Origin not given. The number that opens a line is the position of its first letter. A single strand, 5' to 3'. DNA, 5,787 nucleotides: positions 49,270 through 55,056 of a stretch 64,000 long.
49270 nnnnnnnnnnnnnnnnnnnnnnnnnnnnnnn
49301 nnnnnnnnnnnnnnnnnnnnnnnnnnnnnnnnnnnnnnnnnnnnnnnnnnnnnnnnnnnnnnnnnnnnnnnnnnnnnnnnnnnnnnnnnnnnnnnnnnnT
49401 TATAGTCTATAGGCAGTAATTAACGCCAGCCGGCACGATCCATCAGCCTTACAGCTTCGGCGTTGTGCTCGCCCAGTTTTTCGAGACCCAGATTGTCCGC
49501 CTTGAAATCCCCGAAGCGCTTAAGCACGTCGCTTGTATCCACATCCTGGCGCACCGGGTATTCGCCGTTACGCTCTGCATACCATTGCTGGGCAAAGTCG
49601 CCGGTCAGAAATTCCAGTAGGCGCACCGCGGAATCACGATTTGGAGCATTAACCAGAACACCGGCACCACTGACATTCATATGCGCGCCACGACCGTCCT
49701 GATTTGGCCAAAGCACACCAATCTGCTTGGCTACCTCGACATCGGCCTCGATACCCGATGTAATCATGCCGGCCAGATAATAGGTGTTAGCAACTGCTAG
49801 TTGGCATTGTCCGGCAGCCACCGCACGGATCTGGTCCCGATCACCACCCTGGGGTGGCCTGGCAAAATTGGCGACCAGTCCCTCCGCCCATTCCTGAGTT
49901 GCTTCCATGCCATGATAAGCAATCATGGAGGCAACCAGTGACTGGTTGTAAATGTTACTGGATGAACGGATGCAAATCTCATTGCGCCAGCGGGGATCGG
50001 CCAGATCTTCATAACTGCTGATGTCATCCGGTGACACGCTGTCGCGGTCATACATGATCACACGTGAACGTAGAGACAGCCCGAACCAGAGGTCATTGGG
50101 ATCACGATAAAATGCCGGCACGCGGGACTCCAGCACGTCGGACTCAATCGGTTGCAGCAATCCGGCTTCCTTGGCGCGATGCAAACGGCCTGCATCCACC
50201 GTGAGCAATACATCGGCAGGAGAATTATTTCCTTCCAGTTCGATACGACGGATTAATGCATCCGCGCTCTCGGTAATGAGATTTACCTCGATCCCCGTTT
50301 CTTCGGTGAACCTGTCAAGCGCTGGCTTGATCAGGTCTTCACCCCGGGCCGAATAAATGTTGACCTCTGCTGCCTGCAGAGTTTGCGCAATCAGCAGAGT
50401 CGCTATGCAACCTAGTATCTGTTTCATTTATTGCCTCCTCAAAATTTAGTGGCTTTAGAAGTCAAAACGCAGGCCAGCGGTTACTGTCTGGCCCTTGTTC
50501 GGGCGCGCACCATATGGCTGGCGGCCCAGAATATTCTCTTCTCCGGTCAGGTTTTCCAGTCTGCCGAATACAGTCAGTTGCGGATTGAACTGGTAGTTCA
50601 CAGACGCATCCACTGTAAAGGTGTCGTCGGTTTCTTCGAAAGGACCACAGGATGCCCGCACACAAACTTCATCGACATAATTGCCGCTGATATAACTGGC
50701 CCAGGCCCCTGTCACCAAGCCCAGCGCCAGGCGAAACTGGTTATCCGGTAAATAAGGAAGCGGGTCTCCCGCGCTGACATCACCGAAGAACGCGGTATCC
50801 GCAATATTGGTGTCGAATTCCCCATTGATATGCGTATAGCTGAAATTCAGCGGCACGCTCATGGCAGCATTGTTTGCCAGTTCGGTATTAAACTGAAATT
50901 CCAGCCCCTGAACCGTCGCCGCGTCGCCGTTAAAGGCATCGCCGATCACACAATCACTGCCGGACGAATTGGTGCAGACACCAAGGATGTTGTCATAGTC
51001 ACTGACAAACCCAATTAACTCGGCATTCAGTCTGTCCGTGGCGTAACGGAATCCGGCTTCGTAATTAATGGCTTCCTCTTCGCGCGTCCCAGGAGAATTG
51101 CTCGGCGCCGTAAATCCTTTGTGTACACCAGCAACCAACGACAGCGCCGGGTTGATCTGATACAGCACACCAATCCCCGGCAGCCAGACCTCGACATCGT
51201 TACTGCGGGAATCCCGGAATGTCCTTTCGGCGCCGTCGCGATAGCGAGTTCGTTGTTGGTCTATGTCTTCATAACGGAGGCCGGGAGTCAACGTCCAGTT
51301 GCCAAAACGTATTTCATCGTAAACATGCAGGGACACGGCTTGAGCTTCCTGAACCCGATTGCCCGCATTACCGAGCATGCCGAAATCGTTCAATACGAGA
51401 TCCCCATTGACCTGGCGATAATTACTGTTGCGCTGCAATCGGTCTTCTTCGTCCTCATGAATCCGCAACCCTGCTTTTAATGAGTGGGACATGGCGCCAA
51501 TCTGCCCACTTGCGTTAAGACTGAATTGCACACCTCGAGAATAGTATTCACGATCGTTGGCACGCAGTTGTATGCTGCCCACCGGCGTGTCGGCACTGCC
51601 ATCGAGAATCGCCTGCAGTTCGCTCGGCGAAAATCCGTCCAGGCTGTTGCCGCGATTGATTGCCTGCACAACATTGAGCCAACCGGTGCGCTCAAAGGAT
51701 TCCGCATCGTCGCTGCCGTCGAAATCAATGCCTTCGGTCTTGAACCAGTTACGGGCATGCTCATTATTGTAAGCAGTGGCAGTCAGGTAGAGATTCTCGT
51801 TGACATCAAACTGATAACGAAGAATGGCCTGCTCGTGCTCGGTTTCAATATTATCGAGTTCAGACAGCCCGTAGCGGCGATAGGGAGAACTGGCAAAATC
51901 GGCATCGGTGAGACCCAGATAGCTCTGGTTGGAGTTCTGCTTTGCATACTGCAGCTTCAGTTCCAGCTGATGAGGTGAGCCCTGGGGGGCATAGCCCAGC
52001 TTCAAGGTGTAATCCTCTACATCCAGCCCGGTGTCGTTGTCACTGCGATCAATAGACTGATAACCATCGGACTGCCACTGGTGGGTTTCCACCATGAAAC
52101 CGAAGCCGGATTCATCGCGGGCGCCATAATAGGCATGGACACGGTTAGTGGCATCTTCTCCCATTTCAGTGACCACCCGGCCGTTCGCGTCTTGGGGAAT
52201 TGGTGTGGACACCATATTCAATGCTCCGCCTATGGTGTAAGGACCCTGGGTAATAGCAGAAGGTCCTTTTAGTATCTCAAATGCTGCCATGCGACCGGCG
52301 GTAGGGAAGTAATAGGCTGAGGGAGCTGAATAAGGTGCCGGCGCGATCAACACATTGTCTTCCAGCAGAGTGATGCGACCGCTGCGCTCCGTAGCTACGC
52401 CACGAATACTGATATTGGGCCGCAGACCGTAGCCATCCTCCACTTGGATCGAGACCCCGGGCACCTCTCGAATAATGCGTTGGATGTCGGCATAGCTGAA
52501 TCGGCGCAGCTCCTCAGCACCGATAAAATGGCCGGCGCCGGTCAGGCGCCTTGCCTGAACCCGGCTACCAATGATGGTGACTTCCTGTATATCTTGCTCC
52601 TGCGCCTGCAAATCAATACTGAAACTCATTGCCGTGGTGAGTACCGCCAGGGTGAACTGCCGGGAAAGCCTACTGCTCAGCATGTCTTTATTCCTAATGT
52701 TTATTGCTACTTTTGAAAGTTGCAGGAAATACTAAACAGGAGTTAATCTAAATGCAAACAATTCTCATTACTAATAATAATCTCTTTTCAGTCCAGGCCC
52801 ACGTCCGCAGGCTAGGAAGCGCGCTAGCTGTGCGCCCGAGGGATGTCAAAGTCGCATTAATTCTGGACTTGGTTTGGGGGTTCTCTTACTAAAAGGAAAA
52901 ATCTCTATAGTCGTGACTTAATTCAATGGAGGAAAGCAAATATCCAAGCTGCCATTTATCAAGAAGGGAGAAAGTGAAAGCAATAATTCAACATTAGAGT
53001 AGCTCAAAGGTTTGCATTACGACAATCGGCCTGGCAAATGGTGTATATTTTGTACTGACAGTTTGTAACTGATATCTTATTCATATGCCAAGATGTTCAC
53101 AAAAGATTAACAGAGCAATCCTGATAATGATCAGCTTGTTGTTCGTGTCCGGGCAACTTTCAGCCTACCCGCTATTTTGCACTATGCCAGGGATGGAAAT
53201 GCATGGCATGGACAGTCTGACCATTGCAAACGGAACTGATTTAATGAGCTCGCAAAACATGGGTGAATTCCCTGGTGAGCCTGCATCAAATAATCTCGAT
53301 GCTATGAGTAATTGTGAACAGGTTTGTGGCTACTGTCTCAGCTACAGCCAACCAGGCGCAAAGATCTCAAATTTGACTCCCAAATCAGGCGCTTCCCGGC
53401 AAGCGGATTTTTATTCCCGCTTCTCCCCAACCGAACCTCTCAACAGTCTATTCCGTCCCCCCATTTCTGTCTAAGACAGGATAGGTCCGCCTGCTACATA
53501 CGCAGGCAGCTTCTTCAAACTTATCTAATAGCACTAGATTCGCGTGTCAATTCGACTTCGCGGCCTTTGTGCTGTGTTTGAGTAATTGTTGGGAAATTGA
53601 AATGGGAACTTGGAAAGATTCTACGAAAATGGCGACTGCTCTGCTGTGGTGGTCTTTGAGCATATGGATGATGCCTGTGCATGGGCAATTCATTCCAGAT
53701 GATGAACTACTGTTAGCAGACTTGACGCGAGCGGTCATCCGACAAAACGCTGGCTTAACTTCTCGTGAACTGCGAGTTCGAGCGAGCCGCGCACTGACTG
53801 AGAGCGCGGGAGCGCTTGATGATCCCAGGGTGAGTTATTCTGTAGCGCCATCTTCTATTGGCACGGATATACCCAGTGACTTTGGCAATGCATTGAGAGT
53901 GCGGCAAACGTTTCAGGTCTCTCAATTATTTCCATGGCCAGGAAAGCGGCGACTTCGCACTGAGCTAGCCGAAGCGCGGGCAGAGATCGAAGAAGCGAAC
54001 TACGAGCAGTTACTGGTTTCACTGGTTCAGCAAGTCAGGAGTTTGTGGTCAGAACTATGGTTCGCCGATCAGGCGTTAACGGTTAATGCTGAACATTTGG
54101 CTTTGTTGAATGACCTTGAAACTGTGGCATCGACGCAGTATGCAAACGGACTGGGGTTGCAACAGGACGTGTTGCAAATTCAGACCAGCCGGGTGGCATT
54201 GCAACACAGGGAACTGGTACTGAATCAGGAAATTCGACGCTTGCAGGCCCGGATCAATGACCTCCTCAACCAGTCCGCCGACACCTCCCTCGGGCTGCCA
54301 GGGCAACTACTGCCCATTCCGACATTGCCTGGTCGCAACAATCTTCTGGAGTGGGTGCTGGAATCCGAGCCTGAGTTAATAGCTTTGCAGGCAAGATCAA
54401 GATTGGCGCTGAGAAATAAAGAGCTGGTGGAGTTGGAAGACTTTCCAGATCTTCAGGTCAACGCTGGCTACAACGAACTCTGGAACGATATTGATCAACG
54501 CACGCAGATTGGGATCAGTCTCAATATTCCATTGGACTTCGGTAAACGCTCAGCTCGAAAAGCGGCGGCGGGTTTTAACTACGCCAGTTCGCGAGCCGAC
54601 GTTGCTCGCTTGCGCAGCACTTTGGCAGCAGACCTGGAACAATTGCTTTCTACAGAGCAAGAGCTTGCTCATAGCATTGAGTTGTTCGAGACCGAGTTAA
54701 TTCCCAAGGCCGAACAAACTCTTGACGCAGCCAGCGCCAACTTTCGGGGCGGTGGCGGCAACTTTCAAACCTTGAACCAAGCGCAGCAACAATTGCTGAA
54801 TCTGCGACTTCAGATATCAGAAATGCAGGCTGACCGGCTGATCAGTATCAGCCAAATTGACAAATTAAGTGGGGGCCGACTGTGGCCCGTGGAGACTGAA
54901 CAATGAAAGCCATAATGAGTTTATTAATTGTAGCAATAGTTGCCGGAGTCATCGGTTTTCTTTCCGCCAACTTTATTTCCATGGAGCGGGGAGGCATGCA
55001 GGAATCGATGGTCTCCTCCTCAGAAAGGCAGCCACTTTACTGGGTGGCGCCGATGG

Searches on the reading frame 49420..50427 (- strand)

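Call 55: search_protein_families(library=pfam, proteins=[window:49420-50427:-], max_evalue=0.00001)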
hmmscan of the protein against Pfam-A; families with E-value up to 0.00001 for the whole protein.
window:49420-50427:- (335 aa): 4 families
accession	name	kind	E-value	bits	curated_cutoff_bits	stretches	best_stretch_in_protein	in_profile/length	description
PF13416.11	SBP_bac_8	-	4e-18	66.6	27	1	37-304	3-273/279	Bacterial extracellular solute-binding protein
PF13343.11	SBP_bac_6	-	7.3e-18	65.4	24.6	1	69-299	2-226/245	Bacterial extracellular solute-binding protein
PF01547.30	SBP_bac_1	-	1.5e-15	58.5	26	1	30-280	8-306/307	Bacterial extracellular solute-binding protein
PF13531.11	SBP_bac_11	-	3.3e-15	56.9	25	1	23-282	2-220/227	Bacterial extracellular solute-binding protein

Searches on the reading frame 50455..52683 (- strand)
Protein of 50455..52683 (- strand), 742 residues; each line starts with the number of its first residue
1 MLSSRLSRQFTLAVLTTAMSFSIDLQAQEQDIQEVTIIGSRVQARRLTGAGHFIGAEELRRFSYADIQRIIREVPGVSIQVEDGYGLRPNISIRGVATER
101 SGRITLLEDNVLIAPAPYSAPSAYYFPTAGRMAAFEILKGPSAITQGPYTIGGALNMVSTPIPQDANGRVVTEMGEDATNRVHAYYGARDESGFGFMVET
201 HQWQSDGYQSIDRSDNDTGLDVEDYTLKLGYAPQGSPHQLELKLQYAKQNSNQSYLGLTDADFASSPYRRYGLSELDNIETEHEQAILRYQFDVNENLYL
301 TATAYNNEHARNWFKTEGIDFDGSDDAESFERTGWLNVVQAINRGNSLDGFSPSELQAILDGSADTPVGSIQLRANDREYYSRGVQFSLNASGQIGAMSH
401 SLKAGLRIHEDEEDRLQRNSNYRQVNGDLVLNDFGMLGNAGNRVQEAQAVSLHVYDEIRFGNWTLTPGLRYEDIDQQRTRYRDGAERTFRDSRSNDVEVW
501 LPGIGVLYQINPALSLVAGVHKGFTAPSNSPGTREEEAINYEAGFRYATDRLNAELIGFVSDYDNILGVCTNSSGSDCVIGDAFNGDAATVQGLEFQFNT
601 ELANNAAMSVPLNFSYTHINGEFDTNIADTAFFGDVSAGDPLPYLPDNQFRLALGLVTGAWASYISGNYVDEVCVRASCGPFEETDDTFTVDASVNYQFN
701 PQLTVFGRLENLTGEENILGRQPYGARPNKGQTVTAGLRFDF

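Call 55: search_protein_families(library=pfam, proteins=[window:50455-52683:-], max_evalue=0.00001)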
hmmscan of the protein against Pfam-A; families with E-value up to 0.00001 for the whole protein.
window:50455-52683:- (742 aa): 2 families
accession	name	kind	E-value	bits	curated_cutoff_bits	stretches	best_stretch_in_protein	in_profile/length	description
PF00593.30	TonB_dep_Rec_b-barrel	-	2.8e-40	140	27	1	244-712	19-436/436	TonB dependent receptor-like, beta-barrel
PF07715.20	Plug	-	3.4e-11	44.1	23.9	1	51-154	9-107/107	TonB-dependent Receptor Plug Domain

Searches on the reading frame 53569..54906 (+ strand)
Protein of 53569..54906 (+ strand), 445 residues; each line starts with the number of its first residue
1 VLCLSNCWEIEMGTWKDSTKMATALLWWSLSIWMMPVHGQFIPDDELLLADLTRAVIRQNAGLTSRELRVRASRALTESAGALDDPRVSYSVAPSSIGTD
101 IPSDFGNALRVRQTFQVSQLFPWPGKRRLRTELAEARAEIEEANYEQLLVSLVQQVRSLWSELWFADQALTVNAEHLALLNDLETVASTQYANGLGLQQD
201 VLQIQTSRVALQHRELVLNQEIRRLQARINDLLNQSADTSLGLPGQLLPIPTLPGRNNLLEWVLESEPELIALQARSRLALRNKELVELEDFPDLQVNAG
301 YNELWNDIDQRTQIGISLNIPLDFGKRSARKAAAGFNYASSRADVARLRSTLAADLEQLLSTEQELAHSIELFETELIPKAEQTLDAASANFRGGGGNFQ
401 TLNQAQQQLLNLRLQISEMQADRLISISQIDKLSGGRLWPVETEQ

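Call 56: search_protein_families(library=pfam, proteins=[window:53569-54906:+], max_evalue=0.00001)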
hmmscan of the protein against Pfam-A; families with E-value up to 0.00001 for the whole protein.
window:53569-54906:+ (445 aa): 1 family
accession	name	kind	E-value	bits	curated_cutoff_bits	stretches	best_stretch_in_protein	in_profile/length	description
PF02321.23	OEP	-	2.2e-38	132.4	22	2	262-435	7-187/187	Outer membrane efflux protein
